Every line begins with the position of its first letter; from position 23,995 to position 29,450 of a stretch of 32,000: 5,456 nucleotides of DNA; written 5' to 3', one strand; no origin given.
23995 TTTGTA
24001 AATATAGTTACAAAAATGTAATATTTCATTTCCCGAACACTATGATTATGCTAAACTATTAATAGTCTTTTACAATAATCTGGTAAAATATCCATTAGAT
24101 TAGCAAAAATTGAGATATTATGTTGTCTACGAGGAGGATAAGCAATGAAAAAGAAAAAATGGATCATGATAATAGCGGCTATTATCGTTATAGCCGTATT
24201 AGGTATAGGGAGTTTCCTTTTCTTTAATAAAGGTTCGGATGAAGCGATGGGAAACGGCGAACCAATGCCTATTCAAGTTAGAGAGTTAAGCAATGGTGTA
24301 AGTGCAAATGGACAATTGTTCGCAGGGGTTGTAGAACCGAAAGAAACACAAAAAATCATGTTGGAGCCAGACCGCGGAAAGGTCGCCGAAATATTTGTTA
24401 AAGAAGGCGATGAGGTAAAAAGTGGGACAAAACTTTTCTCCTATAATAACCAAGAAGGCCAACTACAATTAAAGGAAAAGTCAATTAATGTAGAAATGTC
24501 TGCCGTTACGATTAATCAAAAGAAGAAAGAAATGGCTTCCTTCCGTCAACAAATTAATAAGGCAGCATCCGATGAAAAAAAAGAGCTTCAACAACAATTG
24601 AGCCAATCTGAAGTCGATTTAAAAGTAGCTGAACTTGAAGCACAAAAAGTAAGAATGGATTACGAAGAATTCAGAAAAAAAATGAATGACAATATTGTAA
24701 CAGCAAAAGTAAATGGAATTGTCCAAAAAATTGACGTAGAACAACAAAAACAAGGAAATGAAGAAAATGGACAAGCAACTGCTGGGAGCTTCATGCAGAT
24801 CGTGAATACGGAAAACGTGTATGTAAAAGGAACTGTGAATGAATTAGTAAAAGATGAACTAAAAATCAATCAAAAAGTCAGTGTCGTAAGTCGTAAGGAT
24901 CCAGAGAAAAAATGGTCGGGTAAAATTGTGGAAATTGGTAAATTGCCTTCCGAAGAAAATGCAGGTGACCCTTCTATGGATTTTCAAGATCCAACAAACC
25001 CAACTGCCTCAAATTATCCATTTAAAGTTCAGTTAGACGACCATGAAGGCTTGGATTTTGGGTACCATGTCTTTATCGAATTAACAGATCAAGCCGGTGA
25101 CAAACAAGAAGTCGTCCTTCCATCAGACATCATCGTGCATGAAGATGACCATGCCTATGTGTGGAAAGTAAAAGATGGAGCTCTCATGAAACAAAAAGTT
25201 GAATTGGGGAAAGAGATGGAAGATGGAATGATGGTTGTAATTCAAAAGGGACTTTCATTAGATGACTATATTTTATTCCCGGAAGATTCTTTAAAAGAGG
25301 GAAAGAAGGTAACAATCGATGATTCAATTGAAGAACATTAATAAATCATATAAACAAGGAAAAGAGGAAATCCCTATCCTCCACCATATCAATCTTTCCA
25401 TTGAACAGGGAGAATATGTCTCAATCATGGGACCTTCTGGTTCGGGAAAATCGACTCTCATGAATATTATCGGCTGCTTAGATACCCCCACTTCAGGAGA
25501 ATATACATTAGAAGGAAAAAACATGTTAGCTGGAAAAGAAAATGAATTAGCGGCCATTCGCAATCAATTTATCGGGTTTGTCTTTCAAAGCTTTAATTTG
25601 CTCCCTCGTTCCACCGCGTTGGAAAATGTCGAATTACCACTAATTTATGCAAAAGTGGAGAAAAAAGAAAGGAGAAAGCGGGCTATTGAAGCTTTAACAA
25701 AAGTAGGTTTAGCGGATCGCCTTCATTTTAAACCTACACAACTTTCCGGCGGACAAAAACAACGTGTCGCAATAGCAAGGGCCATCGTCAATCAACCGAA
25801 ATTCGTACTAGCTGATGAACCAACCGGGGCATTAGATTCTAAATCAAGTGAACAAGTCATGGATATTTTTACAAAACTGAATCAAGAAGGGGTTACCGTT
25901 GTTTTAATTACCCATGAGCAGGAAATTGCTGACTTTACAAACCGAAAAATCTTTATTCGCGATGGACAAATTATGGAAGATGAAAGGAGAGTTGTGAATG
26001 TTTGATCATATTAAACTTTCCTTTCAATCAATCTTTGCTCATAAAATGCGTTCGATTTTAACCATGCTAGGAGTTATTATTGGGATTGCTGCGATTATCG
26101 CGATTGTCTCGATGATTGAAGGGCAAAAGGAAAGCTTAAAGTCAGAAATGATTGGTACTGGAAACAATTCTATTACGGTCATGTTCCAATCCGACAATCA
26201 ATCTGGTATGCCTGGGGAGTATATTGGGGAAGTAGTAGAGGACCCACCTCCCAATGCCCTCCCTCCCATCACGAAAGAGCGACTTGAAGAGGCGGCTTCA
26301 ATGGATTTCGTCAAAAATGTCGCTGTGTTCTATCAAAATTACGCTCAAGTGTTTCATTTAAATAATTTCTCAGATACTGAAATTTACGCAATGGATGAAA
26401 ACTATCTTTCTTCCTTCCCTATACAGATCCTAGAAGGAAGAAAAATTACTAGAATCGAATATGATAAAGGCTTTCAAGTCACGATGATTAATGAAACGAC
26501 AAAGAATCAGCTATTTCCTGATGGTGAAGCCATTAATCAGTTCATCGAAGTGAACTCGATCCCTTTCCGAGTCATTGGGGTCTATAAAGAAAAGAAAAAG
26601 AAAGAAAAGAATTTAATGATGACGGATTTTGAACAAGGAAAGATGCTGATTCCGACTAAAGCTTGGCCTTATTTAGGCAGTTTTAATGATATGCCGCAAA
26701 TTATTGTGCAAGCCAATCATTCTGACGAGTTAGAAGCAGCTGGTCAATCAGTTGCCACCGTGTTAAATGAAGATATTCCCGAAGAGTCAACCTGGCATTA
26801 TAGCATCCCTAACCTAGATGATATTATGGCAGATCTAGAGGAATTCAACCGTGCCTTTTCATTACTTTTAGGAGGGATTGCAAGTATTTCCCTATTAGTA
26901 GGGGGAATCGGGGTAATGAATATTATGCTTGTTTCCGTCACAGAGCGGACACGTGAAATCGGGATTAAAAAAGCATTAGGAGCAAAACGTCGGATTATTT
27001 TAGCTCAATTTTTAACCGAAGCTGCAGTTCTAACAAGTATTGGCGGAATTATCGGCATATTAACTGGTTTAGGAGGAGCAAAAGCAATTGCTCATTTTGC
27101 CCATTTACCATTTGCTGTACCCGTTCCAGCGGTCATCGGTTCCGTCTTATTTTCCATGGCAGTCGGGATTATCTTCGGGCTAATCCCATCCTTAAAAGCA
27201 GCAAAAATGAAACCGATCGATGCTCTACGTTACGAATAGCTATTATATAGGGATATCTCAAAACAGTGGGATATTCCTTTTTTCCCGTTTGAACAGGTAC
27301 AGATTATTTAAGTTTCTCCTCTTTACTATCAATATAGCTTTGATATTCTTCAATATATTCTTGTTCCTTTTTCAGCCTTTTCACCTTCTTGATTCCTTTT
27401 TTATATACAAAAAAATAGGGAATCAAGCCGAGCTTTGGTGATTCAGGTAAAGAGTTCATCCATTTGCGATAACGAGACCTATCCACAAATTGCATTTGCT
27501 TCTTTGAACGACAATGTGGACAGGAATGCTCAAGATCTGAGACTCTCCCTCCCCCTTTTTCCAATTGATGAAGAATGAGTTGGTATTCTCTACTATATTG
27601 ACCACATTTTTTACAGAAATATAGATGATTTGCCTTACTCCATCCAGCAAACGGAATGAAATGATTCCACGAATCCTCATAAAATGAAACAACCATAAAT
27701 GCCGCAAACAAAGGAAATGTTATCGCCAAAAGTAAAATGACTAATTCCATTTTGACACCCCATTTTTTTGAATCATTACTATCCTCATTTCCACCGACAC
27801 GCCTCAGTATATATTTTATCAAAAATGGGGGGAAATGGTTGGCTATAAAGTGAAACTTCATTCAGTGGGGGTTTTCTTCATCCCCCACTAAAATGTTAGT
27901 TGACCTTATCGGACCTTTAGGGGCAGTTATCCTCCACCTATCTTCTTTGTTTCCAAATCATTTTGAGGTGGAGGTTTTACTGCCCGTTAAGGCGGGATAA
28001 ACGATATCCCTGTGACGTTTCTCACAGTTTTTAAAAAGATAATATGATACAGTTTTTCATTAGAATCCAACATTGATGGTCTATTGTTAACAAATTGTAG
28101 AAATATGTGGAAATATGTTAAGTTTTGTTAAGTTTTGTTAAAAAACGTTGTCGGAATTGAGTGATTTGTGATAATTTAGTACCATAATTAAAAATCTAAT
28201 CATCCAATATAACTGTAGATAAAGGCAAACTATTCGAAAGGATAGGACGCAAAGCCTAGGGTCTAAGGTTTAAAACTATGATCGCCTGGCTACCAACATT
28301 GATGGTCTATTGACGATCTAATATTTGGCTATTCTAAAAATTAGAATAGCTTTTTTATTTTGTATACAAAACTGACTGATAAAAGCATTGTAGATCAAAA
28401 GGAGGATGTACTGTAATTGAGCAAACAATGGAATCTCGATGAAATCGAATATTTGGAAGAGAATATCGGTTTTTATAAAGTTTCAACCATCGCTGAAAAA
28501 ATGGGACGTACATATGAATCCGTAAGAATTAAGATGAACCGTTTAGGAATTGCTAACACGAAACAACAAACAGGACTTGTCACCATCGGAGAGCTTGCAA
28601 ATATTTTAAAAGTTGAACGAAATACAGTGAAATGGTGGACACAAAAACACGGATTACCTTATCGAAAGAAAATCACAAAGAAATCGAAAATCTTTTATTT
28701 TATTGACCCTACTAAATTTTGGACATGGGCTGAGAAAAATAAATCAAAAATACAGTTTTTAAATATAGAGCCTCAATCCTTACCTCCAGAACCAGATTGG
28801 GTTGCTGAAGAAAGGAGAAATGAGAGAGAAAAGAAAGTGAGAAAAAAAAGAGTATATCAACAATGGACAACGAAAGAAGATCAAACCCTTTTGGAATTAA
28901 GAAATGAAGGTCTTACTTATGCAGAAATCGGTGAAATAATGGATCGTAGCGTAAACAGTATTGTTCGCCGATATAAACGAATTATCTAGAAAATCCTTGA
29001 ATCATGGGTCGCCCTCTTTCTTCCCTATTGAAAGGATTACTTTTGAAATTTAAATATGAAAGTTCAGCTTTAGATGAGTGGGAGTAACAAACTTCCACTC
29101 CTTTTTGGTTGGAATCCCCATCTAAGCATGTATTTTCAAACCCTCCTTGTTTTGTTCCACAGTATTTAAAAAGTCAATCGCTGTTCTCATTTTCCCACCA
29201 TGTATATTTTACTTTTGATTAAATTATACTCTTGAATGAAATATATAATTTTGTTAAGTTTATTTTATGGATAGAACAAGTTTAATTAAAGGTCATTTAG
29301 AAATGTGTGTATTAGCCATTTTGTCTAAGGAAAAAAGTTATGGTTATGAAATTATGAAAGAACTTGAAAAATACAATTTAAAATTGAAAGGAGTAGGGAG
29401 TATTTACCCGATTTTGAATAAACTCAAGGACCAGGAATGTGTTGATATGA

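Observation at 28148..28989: c-di-GMP-I riboswitch with a strand-exchange terminator gating a three-HTH Myb-like DNA-binding protein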

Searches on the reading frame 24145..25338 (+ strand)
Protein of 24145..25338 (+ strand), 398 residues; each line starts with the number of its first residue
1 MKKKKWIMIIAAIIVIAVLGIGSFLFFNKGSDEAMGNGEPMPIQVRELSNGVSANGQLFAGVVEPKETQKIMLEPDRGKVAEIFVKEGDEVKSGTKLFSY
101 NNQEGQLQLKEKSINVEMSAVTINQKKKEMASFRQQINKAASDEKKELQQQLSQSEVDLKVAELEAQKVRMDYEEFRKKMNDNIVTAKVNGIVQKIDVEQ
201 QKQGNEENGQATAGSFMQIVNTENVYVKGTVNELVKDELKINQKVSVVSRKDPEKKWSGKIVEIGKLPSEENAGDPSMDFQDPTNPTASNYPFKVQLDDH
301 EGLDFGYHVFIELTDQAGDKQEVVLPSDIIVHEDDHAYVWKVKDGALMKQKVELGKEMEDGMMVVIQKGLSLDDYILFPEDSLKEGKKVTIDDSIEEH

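Call 31: search_protein_families(library=pfam, proteins=[window:24145-25338:+], max_evalue=0.0001)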
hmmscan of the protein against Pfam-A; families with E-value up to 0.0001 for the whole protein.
window:24145-25338:+ (398 aa): 2 families
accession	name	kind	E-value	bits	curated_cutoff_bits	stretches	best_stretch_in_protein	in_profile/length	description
PF16576.10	HlyD_D23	-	6e-06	26.1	30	1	77-264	27-184/214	Barrel-sandwich domain of CusB or HlyD membrane-fusion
PF13533.13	Biotin_lipoyl_2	-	2.2e-05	24.6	29.8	0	78-100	9-31/32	Biotin-lipoyl like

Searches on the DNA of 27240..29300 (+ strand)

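Call 15: search_rna_families(sources=[L001, L002, L003, L004, L005, L006, L007, L008, L009, L010, L011, L012, L013, L014, L015, L016, L017, L018, L019, L020], threshold=gathering)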
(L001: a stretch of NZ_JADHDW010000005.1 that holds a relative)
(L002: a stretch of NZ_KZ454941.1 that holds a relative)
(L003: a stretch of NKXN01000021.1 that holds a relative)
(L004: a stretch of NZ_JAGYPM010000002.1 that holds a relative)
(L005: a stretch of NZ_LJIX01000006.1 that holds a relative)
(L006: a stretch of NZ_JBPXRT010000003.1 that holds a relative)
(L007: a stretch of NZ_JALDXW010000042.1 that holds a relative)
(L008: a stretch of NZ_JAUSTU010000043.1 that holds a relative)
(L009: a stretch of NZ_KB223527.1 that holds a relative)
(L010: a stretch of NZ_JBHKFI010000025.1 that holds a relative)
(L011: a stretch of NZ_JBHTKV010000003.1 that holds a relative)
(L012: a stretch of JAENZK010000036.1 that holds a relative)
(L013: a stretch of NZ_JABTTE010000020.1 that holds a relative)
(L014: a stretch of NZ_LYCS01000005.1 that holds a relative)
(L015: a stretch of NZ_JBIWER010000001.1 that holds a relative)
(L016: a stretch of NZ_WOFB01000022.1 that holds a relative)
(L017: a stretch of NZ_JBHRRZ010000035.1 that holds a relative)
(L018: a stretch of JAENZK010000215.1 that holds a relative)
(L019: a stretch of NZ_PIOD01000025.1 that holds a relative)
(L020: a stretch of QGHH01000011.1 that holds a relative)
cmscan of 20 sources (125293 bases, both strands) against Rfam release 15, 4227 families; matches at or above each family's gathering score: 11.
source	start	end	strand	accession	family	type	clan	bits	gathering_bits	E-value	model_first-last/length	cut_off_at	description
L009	2008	2094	+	RF01051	c-di-GMP-I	Cis-reg; riboswitch;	CL00126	90.8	35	1.9e-16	1-87/87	no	c-di-GMP-I riboswitch aptamer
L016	2731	2814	+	RF01051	c-di-GMP-I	Cis-reg; riboswitch;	CL00126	86.3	35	2.4e-15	1-87/87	no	c-di-GMP-I riboswitch aptamer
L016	6326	6409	+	RF01051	c-di-GMP-I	Cis-reg; riboswitch;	CL00126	86.1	35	2.6e-15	1-87/87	no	c-di-GMP-I riboswitch aptamer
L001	2814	2905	+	RF01051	c-di-GMP-I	Cis-reg; riboswitch;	CL00126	85.8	35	3.1e-15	1-87/87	no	c-di-GMP-I riboswitch aptamer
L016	1655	1739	+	RF01051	c-di-GMP-I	Cis-reg; riboswitch;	CL00126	84.2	35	7.4e-15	1-87/87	no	c-di-GMP-I riboswitch aptamer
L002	2812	2902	+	RF01051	c-di-GMP-I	Cis-reg; riboswitch;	CL00126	83.9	35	8.7e-15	1-87/87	no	c-di-GMP-I riboswitch aptamer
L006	2812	2902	+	RF01051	c-di-GMP-I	Cis-reg; riboswitch;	CL00126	83.6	35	1e-14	1-87/87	no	c-di-GMP-I riboswitch aptamer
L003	2812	2902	+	RF01051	c-di-GMP-I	Cis-reg; riboswitch;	CL00126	83.1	35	1.4e-14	1-87/87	no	c-di-GMP-I riboswitch aptamer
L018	1620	1707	+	RF01051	c-di-GMP-I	Cis-reg; riboswitch;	CL00126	82.4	35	2e-14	1-87/87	no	c-di-GMP-I riboswitch aptamer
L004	2799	2903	+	RF01051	c-di-GMP-I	Cis-reg; riboswitch;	CL00126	70.3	35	1.9e-11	1-87/87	no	c-di-GMP-I riboswitch aptamer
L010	2788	2879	+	RF01051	c-di-GMP-I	Cis-reg; riboswitch;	CL00126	67.8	35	7.4e-11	1-87/87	no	c-di-GMP-I riboswitch aptamer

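Call 16: search_rna_families(sources=[L021, L022, L023, L024, L025, L026, L027, L028, L029, L030, L031, L032, L033, L034, L035, L036, L037, L038, L039, L040], threshold=gathering)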
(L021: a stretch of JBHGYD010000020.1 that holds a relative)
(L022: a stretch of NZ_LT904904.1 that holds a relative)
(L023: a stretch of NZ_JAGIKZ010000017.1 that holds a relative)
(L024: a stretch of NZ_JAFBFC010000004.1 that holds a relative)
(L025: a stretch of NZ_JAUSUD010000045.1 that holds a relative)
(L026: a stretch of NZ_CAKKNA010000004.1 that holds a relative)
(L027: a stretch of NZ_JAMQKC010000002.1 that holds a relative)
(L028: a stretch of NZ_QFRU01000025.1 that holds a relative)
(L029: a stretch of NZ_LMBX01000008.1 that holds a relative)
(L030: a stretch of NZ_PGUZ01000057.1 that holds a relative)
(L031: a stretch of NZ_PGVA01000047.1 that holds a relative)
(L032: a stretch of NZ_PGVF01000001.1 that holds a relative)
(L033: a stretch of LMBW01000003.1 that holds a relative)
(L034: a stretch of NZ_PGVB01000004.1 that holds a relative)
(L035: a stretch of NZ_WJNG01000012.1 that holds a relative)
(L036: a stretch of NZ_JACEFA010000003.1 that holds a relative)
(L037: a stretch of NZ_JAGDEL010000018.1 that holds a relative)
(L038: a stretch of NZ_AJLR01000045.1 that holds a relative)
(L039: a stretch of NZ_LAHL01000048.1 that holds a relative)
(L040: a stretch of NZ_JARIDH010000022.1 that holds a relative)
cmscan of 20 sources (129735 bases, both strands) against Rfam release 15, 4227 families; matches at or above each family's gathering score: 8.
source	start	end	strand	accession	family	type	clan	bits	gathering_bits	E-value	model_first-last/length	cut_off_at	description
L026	2298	2384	+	RF01051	c-di-GMP-I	Cis-reg; riboswitch;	CL00126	95.7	35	1.2e-17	1-87/87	no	c-di-GMP-I riboswitch aptamer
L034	1985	2069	+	RF01051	c-di-GMP-I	Cis-reg; riboswitch;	CL00126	83.9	35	9.3e-15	1-87/87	no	c-di-GMP-I riboswitch aptamer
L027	3568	3653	+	RF01051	c-di-GMP-I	Cis-reg; riboswitch;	CL00126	80.5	35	6.1e-14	1-87/87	no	c-di-GMP-I riboswitch aptamer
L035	3834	3919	+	RF01051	c-di-GMP-I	Cis-reg; riboswitch;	CL00126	75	35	1.4e-12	1-87/87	no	c-di-GMP-I riboswitch aptamer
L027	3783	3866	+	RF01051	c-di-GMP-I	Cis-reg; riboswitch;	CL00126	71.9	35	7.7e-12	1-87/87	no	c-di-GMP-I riboswitch aptamer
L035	3572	3651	+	RF01051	c-di-GMP-I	Cis-reg; riboswitch;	CL00126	71.1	35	1.2e-11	1-87/87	no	c-di-GMP-I riboswitch aptamer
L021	2741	2835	+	RF01051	c-di-GMP-I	Cis-reg; riboswitch;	CL00126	66.4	35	1.8e-10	1-87/87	no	c-di-GMP-I riboswitch aptamer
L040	6331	6403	+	RF00005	tRNA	Gene; tRNA;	CL00001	52.7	29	3.8e-08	1-71/71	no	tRNA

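Call 17: search_rna_families(sources=[L041, L042, L043, L044, L045, L046, L047, L048, L049, L050, L051, L052, L053, L054, L055, L056, L057, L058, L059, L060], threshold=gathering)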
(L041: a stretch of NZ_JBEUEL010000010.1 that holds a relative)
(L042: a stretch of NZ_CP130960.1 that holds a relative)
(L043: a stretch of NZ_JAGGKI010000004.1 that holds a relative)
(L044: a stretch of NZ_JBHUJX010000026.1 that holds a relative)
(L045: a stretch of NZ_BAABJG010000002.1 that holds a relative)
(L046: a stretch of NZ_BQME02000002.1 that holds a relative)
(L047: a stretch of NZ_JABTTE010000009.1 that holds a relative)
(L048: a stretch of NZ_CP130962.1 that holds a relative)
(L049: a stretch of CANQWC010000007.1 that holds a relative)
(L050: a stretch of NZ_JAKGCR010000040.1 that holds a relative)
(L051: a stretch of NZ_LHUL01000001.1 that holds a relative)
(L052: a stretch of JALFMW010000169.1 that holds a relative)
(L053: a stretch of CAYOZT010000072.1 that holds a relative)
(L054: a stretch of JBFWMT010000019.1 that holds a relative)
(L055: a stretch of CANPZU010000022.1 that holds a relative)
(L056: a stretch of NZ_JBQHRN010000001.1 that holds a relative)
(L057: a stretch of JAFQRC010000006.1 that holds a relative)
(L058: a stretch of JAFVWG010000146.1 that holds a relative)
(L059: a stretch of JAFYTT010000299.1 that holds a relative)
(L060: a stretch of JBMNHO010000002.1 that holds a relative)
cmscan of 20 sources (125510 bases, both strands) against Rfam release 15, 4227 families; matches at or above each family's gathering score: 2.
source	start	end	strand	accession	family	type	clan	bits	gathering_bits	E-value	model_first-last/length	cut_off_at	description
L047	2288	2373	+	RF01051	c-di-GMP-I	Cis-reg; riboswitch;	CL00126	83.8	35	9.4e-15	1-87/87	no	c-di-GMP-I riboswitch aptamer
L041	2015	2101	+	RF01051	c-di-GMP-I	Cis-reg; riboswitch;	CL00126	74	35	2.3e-12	1-87/87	no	c-di-GMP-I riboswitch aptamer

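Call 18: search_rna_families(sources=[L061, L062, L063, L064, L065, L066], threshold=gathering)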
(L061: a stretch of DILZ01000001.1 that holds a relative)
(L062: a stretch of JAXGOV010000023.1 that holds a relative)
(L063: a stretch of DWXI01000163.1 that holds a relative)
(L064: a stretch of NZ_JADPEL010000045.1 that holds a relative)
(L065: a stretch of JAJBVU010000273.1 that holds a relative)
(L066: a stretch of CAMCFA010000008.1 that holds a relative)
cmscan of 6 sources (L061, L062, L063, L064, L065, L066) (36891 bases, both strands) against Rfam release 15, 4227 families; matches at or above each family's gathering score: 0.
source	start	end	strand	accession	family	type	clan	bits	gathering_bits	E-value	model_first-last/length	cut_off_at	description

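Call 65: search_rna_families(source=window, start=27240, end=29300, threshold=evalue, max_evalue=1)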
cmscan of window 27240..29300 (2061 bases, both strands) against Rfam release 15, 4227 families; matches with E-value up to 1: 2.
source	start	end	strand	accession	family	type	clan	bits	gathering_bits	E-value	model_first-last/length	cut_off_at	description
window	28214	28297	+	RF01051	c-di-GMP-I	Cis-reg; riboswitch;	CL00126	83.2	35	2.2e-16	1-87/87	no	c-di-GMP-I riboswitch aptamer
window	29026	29112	+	RF00558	L20_leader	Cis-reg; leader;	-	19.8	58.7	0.84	1-127/127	no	Ribosomal protein L20 leader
